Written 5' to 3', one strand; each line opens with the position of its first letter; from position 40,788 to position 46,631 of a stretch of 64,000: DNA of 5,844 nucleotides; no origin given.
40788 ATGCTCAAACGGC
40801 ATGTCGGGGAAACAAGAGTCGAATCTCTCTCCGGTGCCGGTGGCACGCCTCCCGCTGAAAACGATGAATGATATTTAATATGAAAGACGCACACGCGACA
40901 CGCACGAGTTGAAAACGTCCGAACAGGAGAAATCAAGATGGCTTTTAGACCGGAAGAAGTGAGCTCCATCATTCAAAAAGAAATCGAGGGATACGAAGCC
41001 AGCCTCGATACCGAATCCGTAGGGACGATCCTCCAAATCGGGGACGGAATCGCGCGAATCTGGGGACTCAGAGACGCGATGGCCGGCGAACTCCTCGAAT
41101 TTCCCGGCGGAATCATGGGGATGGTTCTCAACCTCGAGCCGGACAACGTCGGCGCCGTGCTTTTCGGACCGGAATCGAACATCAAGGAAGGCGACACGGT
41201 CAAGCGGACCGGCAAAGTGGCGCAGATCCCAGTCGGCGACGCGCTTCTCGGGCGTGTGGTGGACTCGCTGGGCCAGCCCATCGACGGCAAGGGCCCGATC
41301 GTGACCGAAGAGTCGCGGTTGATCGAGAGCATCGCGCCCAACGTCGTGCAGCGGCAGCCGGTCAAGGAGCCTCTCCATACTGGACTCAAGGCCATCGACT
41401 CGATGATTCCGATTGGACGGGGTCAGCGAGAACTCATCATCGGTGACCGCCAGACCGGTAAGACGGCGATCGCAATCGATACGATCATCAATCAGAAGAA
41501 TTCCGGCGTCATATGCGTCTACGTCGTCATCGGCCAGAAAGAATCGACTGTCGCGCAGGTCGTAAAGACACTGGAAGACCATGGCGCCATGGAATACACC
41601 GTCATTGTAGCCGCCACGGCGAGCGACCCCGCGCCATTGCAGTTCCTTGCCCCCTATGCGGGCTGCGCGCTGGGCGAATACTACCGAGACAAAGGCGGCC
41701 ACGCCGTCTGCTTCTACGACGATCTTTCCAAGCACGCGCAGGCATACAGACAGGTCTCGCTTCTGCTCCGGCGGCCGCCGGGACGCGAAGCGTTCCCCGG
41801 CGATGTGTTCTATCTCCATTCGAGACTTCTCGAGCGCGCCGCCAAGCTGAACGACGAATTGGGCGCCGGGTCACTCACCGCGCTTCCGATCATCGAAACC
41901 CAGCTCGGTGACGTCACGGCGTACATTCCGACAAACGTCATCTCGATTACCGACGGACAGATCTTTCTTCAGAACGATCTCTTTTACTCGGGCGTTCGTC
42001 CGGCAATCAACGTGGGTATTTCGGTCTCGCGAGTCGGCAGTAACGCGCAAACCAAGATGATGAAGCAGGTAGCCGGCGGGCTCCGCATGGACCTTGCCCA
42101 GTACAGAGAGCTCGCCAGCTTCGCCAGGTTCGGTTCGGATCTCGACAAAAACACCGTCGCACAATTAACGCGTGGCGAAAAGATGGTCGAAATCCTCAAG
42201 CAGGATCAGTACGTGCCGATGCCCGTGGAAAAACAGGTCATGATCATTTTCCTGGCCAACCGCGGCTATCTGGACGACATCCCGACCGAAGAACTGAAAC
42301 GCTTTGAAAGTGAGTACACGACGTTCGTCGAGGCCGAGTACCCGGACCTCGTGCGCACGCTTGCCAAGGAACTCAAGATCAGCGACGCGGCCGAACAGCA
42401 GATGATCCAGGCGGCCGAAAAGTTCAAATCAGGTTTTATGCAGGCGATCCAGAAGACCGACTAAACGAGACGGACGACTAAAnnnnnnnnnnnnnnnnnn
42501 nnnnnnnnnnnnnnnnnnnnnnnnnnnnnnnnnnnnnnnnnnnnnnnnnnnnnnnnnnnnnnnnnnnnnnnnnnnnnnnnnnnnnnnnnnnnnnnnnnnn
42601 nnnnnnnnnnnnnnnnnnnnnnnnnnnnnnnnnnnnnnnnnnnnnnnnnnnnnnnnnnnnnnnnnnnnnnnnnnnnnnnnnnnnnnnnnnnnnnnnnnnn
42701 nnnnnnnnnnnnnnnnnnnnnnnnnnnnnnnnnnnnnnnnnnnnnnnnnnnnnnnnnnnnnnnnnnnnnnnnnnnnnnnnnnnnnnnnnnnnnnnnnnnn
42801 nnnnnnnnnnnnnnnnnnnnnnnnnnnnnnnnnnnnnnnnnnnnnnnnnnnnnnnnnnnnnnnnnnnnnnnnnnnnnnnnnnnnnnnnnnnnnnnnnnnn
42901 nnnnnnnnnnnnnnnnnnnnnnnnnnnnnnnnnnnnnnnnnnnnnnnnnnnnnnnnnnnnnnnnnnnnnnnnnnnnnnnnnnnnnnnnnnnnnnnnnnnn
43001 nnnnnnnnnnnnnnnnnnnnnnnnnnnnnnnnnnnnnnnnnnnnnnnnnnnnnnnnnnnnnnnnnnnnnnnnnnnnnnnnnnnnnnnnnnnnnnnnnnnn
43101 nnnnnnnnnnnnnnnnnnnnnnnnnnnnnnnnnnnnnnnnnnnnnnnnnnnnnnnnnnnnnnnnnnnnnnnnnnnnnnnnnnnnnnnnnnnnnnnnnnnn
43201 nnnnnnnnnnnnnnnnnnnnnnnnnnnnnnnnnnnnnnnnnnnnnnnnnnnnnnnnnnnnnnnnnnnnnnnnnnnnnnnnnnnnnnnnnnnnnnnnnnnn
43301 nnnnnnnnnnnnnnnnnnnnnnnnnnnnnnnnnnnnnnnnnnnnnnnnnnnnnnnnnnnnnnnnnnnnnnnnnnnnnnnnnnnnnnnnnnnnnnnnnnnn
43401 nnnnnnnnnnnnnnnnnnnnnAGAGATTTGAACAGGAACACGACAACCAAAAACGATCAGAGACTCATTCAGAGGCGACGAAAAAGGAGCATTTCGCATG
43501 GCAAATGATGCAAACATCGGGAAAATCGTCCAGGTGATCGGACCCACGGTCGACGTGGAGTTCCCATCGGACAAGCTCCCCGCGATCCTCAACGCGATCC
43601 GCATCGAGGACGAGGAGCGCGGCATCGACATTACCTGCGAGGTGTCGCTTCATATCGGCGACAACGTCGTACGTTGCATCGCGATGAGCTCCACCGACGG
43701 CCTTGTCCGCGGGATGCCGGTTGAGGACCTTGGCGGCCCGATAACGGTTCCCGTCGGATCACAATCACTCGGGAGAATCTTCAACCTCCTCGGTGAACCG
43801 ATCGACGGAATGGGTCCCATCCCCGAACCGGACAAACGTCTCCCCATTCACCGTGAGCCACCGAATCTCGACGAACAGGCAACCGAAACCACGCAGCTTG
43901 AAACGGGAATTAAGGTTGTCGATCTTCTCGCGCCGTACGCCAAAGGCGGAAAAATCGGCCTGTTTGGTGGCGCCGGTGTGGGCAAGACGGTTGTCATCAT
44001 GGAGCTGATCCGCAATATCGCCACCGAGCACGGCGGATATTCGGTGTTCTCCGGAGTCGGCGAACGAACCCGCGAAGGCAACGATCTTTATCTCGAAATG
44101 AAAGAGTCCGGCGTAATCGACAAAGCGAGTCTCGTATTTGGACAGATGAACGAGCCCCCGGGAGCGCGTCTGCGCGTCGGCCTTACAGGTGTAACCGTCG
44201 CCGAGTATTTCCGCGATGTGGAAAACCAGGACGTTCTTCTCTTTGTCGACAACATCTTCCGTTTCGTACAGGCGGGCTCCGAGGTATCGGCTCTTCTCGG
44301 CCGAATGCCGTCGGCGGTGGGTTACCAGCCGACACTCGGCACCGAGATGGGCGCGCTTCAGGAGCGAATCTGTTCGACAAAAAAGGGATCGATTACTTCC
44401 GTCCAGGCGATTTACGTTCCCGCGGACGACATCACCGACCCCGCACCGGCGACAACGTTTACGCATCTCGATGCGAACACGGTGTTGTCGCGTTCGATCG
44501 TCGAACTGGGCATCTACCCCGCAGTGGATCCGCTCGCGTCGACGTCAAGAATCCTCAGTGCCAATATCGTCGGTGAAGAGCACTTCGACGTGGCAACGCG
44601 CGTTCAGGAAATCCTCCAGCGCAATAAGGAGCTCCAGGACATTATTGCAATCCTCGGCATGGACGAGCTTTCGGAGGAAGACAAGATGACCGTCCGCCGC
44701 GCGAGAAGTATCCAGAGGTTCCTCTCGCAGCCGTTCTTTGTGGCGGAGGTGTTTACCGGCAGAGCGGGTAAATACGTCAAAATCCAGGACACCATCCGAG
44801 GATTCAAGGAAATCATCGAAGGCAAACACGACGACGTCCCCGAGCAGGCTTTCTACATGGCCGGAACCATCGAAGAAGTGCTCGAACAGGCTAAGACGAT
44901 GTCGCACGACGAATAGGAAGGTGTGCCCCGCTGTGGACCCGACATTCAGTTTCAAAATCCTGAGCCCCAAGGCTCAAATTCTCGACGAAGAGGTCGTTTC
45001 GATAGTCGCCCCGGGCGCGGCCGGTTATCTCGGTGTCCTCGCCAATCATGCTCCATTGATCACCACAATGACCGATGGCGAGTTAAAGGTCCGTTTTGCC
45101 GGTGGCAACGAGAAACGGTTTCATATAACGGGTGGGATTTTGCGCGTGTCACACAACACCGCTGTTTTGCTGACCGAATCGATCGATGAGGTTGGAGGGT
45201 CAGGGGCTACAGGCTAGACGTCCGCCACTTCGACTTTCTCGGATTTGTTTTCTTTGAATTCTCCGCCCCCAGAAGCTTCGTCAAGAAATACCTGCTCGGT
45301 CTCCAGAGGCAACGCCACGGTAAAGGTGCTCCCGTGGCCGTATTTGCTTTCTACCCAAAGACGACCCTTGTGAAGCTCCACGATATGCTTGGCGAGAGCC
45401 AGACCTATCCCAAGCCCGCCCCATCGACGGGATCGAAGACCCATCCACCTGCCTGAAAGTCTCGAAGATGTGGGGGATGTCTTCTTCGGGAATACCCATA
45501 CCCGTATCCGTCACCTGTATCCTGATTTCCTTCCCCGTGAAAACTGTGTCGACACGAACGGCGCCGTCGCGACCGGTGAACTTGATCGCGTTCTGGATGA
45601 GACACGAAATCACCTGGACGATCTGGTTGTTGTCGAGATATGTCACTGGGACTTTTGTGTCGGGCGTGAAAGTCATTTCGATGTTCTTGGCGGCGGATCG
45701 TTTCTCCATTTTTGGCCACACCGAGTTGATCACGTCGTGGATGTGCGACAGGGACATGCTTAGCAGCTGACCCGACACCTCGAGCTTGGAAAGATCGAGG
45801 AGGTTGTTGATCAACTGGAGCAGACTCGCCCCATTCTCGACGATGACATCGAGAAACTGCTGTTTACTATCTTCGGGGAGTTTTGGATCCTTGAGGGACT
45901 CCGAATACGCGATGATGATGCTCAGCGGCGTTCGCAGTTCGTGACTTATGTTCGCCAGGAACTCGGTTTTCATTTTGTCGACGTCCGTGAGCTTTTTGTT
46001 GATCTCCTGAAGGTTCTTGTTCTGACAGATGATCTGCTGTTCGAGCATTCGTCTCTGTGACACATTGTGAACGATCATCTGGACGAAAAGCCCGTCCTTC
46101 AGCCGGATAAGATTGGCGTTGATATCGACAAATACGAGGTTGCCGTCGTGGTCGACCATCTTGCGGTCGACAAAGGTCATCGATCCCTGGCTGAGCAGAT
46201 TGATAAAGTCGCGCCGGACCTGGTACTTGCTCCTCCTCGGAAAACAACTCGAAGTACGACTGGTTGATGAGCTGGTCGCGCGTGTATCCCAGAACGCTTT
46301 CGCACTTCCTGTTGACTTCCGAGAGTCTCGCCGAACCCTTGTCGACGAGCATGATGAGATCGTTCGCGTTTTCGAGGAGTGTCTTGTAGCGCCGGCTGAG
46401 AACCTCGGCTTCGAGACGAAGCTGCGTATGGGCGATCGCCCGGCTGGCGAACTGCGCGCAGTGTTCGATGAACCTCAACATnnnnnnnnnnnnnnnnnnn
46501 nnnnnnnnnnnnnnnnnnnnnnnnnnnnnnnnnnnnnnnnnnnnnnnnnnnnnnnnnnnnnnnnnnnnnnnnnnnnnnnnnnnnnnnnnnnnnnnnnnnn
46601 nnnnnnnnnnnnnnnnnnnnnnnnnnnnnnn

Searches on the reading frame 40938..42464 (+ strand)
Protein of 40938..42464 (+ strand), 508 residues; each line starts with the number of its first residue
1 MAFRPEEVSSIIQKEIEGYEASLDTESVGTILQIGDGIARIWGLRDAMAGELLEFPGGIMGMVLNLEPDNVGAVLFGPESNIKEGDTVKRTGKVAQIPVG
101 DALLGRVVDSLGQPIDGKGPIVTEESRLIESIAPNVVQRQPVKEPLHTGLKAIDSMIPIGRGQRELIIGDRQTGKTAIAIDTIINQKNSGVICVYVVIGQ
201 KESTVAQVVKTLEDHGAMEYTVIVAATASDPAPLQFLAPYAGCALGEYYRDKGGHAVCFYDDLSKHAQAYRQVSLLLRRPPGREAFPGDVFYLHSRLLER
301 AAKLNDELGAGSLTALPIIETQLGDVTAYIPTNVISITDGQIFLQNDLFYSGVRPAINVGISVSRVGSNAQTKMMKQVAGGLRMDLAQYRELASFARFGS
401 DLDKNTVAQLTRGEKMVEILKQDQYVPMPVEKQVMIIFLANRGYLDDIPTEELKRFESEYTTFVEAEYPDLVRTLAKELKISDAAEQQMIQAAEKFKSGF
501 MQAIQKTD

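Call 9: search_protein_families(library=pfam, proteins=[window:40938-42464:+], max_evalue=0.001)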
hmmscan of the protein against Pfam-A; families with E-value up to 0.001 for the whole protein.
window:40938-42464:+ (508 aa): 3 families
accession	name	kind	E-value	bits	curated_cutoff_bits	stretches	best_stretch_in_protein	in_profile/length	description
PF00006.31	ATP-synt_ab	-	1.2e-83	280.4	29.5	1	149-364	1-213/213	ATP synthase alpha/beta family, nucleotide-binding domain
PF00306.32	ATP-synt_ab_C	-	5.5e-47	159.7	27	1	371-496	1-126/126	ATP synthase alpha/beta chain, C terminal domain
PF02874.29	ATP-synt_ab_N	-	2.6e-17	63.5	20.9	1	25-92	2-69/69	ATP synthase alpha/beta family, beta-barrel domain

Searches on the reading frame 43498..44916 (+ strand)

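Call 9: search_protein_families(library=pfam, proteins=[window:43498-44916:+], max_evalue=0.001)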
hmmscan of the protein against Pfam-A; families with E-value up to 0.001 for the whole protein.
window:43498-44916:+ (472 aa): 3 families
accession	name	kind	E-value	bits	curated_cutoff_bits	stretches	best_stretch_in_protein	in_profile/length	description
PF00006.31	ATP-synt_ab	-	1.5e-71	240.8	29.5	1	137-350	1-213/213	ATP synthase alpha/beta family, nucleotide-binding domain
PF02874.29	ATP-synt_ab_N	-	2.7e-21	76.3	20.9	1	10-79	1-69/69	ATP synthase alpha/beta family, beta-barrel domain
PF22919.1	ATP-synt_VA_C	-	8.6e-18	64.7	24.7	1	356-439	6-92/101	C-terminal domain of V and A type ATP synthase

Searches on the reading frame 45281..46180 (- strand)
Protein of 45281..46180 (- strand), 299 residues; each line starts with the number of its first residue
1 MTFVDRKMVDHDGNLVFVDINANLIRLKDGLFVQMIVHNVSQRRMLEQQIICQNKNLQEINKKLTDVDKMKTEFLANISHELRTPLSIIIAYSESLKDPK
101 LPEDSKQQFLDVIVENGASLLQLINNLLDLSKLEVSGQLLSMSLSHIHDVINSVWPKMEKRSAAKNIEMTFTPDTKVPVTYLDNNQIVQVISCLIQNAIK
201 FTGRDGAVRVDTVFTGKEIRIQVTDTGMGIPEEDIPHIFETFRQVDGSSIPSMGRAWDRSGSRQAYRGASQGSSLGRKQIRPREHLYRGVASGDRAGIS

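Call 9: search_protein_families(library=pfam, proteins=[window:45281-46180:-], max_evalue=0.001)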
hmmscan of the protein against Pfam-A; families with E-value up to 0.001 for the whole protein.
window:45281-46180:- (299 aa): 2 families
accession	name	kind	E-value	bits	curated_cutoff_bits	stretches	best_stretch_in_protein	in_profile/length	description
PF00512.31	HisKA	-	1.5e-20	73.4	26.9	1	70-134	1-64/66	His Kinase A (phospho-acceptor) domain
PF02518.31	HATPase_c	-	6.1e-14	52.8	26.4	1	183-249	2-67/111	Histidine kinase-, DNA gyrase B-, and HSP90-like ATPase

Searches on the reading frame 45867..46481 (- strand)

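Call 72: search_protein_families(library=pfam, proteins=[window:45867-46481:-], max_evalue=0.0001)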
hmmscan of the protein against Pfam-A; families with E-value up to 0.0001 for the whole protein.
window:45867-46481:- (204 aa): 3 families
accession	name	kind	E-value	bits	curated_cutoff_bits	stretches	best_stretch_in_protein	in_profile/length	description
PF00989.32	PAS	-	2e-10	41.1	22.6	1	31-86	2-56/113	PAS fold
PF13188.13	PAS_8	-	2.4e-07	30.9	21.8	1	30-75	1-45/65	PAS domain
PF13426.13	PAS_9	-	4.3e-05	24.2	27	1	43-90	4-50/103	PAS domain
